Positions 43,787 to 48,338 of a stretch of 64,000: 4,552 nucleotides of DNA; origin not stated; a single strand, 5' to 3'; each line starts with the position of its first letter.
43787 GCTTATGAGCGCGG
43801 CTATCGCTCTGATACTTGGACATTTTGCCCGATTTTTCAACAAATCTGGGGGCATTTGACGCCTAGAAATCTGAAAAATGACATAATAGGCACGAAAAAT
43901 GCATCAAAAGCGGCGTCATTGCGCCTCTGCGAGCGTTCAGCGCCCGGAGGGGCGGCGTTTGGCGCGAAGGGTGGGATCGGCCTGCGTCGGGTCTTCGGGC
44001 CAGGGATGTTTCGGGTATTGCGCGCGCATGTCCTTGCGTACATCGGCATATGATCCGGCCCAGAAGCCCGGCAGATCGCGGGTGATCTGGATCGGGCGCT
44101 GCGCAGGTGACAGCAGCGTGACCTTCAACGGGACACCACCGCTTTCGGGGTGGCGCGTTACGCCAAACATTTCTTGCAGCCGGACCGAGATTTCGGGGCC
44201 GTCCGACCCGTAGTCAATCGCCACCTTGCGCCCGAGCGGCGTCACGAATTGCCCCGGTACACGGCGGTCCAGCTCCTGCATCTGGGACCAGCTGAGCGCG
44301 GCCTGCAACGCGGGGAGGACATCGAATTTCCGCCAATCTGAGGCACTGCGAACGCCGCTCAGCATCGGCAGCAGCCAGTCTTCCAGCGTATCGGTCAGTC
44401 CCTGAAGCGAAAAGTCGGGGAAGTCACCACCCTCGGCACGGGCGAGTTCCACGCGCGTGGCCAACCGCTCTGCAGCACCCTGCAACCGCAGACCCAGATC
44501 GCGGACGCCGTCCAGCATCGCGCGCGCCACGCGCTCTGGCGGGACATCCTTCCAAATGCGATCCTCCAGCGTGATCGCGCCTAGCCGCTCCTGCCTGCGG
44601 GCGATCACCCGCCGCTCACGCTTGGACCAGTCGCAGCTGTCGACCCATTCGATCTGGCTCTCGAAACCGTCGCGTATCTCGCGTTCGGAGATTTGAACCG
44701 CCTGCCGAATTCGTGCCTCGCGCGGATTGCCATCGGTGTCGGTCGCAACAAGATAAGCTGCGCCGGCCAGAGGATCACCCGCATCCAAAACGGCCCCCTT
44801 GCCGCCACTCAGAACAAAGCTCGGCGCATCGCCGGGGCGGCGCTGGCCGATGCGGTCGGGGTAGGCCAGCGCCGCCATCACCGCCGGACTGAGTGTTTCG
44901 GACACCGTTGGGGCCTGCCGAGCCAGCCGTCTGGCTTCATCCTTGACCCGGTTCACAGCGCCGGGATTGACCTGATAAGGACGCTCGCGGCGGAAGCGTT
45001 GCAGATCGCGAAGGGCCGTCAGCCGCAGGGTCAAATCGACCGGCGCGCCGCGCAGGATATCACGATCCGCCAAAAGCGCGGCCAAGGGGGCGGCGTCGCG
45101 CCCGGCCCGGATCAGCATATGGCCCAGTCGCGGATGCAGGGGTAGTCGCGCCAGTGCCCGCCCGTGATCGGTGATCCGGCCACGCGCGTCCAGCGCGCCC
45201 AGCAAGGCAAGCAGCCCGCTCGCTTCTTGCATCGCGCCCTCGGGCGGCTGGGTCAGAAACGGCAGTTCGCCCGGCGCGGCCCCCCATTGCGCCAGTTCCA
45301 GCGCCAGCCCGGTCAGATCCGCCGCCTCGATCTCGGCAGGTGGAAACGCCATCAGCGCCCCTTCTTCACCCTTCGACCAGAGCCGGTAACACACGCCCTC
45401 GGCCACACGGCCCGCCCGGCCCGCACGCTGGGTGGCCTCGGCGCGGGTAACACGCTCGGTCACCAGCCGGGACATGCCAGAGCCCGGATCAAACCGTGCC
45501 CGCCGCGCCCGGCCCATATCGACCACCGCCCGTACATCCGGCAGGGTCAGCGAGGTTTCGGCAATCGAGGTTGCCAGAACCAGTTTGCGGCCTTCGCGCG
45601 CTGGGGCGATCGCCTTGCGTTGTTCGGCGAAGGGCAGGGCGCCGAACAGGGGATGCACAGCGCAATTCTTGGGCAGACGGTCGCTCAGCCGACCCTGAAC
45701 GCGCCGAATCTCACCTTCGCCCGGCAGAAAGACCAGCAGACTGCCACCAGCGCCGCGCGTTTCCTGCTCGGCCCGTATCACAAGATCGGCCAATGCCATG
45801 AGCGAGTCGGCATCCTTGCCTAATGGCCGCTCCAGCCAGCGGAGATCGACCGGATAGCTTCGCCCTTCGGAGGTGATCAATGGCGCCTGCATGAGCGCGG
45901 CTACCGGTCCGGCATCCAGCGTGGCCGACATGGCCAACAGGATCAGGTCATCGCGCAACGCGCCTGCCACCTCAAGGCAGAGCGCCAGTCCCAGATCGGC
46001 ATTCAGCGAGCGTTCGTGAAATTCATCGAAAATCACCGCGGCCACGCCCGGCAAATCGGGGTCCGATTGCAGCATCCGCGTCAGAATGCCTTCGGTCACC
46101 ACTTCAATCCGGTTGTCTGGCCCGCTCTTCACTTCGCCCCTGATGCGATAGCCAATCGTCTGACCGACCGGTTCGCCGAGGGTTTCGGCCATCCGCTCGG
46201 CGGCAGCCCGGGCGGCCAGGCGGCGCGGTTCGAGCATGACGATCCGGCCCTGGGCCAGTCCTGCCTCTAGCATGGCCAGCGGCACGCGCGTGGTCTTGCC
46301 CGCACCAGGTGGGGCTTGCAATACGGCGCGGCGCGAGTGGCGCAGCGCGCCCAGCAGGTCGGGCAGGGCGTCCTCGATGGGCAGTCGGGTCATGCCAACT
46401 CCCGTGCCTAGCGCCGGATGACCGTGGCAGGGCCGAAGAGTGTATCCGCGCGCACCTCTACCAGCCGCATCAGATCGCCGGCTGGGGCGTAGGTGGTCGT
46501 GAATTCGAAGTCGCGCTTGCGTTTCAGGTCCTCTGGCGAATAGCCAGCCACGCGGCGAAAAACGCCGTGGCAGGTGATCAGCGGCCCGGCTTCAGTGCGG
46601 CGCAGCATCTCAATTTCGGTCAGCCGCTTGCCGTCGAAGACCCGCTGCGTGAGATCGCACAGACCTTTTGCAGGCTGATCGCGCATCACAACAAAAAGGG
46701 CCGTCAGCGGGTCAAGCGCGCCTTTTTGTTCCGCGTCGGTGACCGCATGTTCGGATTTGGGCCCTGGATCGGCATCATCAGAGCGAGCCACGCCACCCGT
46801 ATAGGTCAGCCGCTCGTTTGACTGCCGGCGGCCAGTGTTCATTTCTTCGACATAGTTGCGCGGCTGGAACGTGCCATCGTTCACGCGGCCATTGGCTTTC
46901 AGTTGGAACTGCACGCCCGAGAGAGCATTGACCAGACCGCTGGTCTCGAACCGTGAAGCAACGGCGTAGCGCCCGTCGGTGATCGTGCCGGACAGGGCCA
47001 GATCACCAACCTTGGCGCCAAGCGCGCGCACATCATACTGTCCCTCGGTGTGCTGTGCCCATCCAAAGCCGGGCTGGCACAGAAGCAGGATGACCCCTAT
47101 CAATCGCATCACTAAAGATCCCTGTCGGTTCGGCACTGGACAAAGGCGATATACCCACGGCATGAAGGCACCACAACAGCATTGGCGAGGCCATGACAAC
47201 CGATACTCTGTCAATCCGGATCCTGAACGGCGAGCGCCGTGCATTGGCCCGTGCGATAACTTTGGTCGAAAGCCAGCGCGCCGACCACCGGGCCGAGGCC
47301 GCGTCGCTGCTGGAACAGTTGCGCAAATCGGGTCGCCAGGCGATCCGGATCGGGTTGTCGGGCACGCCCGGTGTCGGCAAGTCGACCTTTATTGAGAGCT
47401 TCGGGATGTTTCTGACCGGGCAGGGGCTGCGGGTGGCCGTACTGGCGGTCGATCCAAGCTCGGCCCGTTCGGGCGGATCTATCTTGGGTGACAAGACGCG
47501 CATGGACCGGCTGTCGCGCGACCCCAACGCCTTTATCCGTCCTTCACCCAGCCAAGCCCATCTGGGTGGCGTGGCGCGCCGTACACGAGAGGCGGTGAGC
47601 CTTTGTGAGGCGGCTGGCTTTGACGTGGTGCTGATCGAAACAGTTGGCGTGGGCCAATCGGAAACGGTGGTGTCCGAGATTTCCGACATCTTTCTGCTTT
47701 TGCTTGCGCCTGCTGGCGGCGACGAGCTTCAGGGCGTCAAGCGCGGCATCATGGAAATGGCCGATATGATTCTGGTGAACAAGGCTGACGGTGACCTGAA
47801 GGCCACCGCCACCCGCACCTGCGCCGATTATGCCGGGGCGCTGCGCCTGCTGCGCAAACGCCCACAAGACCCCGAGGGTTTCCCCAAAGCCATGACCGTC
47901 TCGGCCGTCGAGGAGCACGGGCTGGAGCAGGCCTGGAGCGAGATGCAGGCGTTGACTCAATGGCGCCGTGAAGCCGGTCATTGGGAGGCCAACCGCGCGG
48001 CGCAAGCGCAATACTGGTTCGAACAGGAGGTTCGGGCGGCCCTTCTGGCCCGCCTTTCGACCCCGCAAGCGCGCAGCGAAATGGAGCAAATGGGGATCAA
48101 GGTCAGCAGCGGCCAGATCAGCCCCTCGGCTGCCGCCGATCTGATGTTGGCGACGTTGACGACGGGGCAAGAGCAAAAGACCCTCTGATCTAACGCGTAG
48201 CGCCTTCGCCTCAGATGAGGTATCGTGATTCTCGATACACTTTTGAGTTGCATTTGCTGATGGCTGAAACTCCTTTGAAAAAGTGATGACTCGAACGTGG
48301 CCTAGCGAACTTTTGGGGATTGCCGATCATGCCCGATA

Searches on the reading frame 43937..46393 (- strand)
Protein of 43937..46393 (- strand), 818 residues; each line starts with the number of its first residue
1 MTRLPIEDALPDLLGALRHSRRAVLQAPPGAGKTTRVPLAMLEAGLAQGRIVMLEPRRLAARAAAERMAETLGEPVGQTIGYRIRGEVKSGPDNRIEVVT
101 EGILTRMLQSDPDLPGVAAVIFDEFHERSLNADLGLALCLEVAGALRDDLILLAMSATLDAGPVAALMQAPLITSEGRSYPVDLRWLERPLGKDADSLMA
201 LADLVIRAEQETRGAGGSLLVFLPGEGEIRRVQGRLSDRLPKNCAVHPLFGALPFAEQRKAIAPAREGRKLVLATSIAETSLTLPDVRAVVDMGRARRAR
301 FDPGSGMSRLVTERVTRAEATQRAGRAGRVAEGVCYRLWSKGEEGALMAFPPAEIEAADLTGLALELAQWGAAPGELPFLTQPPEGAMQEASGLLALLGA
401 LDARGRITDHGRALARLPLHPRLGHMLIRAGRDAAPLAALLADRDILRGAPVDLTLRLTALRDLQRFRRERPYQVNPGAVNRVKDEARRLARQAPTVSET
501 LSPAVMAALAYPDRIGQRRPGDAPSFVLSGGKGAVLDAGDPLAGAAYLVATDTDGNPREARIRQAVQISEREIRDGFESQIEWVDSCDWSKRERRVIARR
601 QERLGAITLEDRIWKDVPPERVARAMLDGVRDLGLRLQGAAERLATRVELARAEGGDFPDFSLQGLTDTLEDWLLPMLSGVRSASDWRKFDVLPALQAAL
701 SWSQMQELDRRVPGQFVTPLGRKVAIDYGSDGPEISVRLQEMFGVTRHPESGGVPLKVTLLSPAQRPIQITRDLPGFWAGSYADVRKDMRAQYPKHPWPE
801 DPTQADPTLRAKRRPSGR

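Call 6: search_protein_families(library=ncbifam, proteins=[window:43937-46393:-], max_evalue=0.00001)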
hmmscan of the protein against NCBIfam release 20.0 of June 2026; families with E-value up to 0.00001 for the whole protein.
window:43937-46393:- (818 aa): 4 families
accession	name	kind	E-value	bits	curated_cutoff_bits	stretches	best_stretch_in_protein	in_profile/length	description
TIGR01970.1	DEAH_box_HrpB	equivalog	1.2e-266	887.2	546.15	1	4-814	1-824/825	ATP-dependent helicase HrpB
NF008662.0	PRK11664.1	equivalog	2.2e-234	780.4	1053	1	1-813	1-810/813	ATP-dependent helicase HrpB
TIGR01967.1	DEAH_box_HrpA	equivalog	1.2e-87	294.8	722.75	1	3-433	65-500/1284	ATP-dependent RNA helicase HrpA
NF008348.1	PRK11131.1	equivalog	1.1e-77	261.4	1400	1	3-433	66-502/1287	ATP-dependent RNA helicase HrpA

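Call 7: search_protein_families(library=pfam, proteins=[window:43937-46393:-], max_evalue=0.00001)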
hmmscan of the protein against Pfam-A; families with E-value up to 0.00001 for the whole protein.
window:43937-46393:- (818 aa): 5 families
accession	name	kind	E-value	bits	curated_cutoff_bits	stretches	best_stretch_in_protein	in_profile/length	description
PF08482.15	HrpB_C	-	1.5e-47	161.7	25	1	673-802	1-133/133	ATP-dependent helicase C-terminal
PF00270.35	DEAD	-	4.2e-09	36.8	26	1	18-160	12-161/167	DEAD/DEAH box helicase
PF00271.37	Helicase_C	-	7.7e-09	36.2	23.5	1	212-330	11-109/110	Helicase conserved C-terminal domain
PF24473.1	CON_HrpB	-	1.5e-07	31.5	27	1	580-611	1-32/35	ATP-dependent RNA helicase HrpB, connector region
PF04408.29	HA2_N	-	1.7e-06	28.4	21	0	394-419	4-29/29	Helicase associated domain (HA2), winged-helix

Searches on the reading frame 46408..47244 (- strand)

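Call 6: search_protein_families(library=ncbifam, proteins=[window:46408-47244:-], max_evalue=0.00001)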
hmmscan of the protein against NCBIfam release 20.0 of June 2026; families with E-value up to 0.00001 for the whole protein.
window:46408-47244:- (278 aa): 0 families

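Call 7: search_protein_families(library=pfam, proteins=[window:46408-47244:-], max_evalue=0.00001)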
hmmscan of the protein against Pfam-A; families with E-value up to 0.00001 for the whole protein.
window:46408-47244:- (278 aa): 1 family
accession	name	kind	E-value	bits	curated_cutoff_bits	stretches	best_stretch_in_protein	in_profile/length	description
PF11306.15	DUF3108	-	2.7e-14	53.9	26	1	69-273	1-204/209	Protein of unknown function (DUF3108)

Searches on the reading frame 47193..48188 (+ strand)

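Call 6: search_protein_families(library=ncbifam, proteins=[window:47193-48188:+], max_evalue=0.00001)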
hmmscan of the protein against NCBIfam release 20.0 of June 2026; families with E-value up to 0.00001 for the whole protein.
window:47193-48188:+ (331 aa): 3 families
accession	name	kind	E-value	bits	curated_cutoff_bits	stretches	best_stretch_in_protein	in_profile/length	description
NF006958.0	PRK09435.1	equivalog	2.7e-136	454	329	1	3-324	10-330/333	methylmalonyl Co-A mutase-associated GTPase MeaB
TIGR00750.1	lao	equivalog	3.3e-91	305.5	240.75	1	13-318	1-298/300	methylmalonyl Co-A mutase-associated GTPase MeaB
NF045497.1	IsobCoAmut_IcmF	equivalog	6.7e-33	113.6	1500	1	11-252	150-392/1076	fused isobutyryl-CoA mutase/GTPase IcmF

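Call 7: search_protein_families(library=pfam, proteins=[window:47193-48188:+], max_evalue=0.00001)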
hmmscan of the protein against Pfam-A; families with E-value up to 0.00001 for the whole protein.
window:47193-48188:+ (331 aa): 1 family
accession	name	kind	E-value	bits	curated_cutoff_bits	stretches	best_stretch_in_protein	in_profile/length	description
PF03308.22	MeaB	-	2e-100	335.8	23.1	1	18-290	1-270/273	Methylmalonyl Co-A mutase-associated GTPase MeaB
